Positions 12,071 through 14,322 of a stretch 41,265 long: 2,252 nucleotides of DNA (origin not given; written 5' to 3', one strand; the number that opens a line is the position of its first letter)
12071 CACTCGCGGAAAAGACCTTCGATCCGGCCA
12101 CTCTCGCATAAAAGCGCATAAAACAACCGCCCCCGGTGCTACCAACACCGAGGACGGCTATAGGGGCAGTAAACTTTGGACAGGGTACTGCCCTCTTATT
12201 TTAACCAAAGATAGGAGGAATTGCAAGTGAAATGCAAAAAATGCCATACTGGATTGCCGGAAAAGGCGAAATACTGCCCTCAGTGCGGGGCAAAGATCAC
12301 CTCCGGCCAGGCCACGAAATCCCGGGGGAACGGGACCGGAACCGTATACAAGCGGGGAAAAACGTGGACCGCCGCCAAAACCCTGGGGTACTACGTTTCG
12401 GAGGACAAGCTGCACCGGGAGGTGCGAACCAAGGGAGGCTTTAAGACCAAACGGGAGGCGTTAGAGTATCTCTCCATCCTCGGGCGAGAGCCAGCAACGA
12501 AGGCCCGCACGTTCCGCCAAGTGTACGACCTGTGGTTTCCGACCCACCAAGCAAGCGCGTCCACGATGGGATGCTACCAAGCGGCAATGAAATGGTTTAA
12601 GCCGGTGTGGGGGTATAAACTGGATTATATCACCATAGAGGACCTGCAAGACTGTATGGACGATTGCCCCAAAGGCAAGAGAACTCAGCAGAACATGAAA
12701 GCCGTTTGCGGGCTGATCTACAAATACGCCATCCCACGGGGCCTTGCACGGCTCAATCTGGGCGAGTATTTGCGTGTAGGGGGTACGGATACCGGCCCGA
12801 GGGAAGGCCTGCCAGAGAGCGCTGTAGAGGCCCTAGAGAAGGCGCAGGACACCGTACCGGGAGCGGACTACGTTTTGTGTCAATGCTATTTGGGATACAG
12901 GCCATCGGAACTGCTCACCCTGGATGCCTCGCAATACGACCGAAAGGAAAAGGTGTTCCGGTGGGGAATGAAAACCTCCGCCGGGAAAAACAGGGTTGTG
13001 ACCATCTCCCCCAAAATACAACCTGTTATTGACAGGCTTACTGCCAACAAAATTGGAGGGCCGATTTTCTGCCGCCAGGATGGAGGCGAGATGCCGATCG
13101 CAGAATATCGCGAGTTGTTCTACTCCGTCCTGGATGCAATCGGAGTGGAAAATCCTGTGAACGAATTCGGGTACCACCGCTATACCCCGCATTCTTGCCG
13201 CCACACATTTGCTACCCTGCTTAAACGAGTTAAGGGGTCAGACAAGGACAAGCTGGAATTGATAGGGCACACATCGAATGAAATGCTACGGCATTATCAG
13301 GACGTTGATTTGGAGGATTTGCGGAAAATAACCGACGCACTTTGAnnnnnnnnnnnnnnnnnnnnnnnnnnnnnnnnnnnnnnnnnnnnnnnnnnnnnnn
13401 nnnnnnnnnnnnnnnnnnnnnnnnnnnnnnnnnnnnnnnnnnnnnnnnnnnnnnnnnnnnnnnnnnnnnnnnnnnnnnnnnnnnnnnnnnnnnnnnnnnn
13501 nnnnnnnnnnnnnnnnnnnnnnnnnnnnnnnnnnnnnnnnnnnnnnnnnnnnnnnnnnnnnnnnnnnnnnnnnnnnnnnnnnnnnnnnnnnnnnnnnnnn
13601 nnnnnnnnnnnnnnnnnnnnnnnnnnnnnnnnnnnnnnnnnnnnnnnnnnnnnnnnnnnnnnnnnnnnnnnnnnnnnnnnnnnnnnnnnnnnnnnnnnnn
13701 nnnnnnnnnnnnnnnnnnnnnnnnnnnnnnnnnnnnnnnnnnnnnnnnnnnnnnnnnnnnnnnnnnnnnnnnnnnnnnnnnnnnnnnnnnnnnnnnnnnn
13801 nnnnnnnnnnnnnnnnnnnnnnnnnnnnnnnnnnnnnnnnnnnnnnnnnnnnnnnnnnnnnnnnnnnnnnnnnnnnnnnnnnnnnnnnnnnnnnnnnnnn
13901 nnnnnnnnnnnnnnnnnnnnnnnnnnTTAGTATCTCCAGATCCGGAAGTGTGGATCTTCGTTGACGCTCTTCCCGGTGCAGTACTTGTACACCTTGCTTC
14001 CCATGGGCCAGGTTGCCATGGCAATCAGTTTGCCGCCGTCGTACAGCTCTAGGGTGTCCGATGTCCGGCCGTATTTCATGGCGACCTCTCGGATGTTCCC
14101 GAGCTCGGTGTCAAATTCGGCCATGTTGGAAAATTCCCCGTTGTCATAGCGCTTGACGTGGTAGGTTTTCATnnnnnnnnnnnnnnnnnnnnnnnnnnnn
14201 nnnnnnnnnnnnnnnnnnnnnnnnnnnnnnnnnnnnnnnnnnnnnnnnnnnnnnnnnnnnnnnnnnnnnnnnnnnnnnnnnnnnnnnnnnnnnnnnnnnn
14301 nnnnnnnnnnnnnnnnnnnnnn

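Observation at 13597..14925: Autonomous five-gene cassette of unknown function in the lysis-attP moron slot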

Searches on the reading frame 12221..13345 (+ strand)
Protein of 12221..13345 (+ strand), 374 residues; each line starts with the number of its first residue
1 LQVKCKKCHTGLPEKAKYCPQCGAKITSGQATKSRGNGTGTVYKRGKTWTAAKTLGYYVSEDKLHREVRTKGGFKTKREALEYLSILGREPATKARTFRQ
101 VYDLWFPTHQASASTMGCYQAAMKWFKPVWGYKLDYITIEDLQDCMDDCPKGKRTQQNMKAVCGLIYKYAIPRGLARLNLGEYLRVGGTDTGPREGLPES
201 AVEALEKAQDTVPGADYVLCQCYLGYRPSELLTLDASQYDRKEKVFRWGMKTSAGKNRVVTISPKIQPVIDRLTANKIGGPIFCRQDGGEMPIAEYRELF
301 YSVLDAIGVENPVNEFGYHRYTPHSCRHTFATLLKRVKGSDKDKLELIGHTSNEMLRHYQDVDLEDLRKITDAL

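Call 4: search_protein_families(library=pfam, proteins=[window:12221-13345:+], max_evalue=1)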
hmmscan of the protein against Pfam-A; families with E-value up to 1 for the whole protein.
window:12221-13345:+ (374 aa): 12 families
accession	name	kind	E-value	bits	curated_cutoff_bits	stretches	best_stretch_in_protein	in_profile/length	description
PF00589.27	Phage_integrase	-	1e-11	45.4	27.1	1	204-363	14-169/172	Phage integrase family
PF13240.11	Zn_Ribbon_1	-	2.5e-06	27.5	25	1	4-25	1-22/23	zinc-ribbon domain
PF14657.12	Arm-DNA-bind_4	-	0.00028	20.8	22.3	1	70-85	21-36/47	Arm DNA-binding domain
PF12773.13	DZR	-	0.0011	19.5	27.3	1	5-26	1-22/45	Double zinc ribbon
PF17032.10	Zn_ribbon_15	-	0.015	16.5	28.9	1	4-23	54-73/73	zinc-ribbon family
PF22910.1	EDR4-like_1st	-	0.045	13.9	27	1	3-24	5-27/34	Enhanced disease resistance 4-like, N-terminal domain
PF13248.11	Zn_ribbon_3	-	0.077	12.9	27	1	17-30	3-16/26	zinc-ribbon domain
PF13920.12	zf-C3HC4_3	-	0.078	13.2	27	1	4-28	25-48/49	Zinc finger, C3HC4 type (RING finger)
PF18912.6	DZR_2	-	0.14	12.4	27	1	5-29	24-49/56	Double zinc ribbon domain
PF22400.1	DUF6980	-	0.15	12.7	27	0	16-30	52-66/99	Domain of unknown function (DUF6980)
PF01155.25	HypA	-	0.27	11.7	28.9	1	2-28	70-101/112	Hydrogenase/urease nickel incorporation, metallochaperone, hypA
PF10571.15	UPF0547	-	0.94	10.1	29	0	4-23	2-21/26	Uncharacterised protein family UPF0547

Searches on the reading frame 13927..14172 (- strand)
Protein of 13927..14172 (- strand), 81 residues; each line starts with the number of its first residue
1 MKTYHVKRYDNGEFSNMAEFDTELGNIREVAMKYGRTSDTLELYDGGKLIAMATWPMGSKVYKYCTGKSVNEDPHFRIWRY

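Call 4: search_protein_families(library=pfam, proteins=[window:13927-14172:-], max_evalue=1)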
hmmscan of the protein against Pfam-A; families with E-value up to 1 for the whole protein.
window:13927-14172:- (81 aa): 0 families

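Call 5: search_protein_families(library=phrogs, proteins=[window:13927-14172:-], max_evalue=1)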
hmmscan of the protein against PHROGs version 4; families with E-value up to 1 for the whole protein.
window:13927-14172:- (81 aa): 2 families
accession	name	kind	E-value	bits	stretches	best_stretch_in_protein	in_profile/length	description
phrog_38026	-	unknown function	0.029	15.5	1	23-55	83-115/137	-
phrog_24184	-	unknown function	0.41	11.7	1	16-70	49-99/168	-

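Call 9: search_protein_families(library=padloc, proteins=[window:13927-14172:-], max_evalue=1)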
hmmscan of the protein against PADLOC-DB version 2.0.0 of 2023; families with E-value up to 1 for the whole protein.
window:13927-14172:- (81 aa): 0 families

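Call 10: search_protein_families(library=ncbifam, proteins=[window:13927-14172:-], max_evalue=1)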
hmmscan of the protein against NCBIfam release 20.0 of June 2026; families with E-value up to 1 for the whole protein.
window:13927-14172:- (81 aa): 0 families

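Call 15: search_solved_structures(query=window:13927-14172:-, max_evalue=10)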
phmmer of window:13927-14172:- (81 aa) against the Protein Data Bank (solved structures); distinct sequences matched with E-value up to 10: 1.
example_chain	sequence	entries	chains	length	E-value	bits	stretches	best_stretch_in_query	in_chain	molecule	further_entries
5jca_S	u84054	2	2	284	1.1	12.8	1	16-60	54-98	NADH-dependent Ferredoxin:NADP Oxidoreductase (NfnI) subunit beta | NADH-dependent Ferredoxin:NADP Oxidoreductase subunit beta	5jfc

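Call 23: find_related_loci(query=window:13927-14172:-, collection=viral_contigs, flank=5000)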
Query window:13927-14172:- (81 aa) in viral_contigs; peptide patterns used: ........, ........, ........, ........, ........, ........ (x = any residue, [..] = any of these).
3 stretches matched a pattern; 2 encode a relative of the query (tblastn E <= 1e-3); 2 distinct loci.
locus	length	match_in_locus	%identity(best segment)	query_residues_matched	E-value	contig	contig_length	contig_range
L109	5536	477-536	60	35-54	2e-4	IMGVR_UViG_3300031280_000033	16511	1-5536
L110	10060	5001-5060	60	35-54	2e-4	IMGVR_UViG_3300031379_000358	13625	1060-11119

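Call 55: find_homologous_proteins(query=window:13927-14172:-)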
Query window:13927-14172:- (81 aa): 4 proteins with E <= 0.001 among 4 candidates.
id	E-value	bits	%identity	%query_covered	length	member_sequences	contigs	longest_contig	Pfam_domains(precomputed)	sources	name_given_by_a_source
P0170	5.7e-50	184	99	100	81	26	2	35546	-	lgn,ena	-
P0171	2.6e-34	134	70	100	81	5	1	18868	-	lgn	-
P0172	8.3e-21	91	58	94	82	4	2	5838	-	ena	-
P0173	5.0e-19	86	52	94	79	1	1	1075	-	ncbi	-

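Call 66: find_encoding_contigs(protein=P0171, flank=4000, max_places=3)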
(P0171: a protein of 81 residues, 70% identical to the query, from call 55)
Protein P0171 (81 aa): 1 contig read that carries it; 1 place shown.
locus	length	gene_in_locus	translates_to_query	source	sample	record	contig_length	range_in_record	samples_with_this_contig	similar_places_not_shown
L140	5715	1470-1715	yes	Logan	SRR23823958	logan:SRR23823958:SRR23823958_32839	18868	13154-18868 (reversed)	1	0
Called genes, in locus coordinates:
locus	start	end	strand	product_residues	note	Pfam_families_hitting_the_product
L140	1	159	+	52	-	?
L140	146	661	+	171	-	-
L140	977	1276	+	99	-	-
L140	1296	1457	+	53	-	-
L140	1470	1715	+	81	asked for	-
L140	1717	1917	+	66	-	PF12844:HTH_19, PF13560:HTH_31, PF01381:HTH_3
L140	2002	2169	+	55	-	PF02146:SIR2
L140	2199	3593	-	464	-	PF00239:Resolvase, PF13408:Zn_ribbon_recom (faint)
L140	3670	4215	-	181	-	-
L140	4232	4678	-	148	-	PF13443:HTH_26 (weak), PF01381:HTH_3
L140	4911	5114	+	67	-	PF12728:HTH_17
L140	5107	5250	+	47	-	-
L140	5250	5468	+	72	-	-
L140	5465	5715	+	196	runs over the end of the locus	-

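Call 67: find_encoding_contigs(protein=P0172, flank=4000, max_places=3)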
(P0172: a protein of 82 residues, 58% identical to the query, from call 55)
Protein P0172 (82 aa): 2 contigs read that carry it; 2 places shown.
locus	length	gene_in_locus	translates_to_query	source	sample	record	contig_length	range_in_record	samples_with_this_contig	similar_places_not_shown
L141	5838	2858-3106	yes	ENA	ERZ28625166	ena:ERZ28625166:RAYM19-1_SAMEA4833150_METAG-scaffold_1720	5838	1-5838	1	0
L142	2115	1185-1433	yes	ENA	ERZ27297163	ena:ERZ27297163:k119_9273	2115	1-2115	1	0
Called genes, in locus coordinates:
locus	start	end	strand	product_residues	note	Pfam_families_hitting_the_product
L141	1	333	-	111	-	?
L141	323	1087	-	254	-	PF00239:Resolvase, PF07508:Recombinase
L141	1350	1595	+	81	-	-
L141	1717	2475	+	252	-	PF12960:DUF3849 (weak)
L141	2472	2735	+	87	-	-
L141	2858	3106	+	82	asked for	-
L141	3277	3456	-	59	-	-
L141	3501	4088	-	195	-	PF16677:GP3_package (weak)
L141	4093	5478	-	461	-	PF00176:SNF2-rel_dom, PF00271:Helicase_C (faint)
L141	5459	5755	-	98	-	-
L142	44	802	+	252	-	PF12960:DUF3849 (weak)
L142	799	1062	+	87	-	-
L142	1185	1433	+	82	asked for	-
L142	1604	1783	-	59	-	-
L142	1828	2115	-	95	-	?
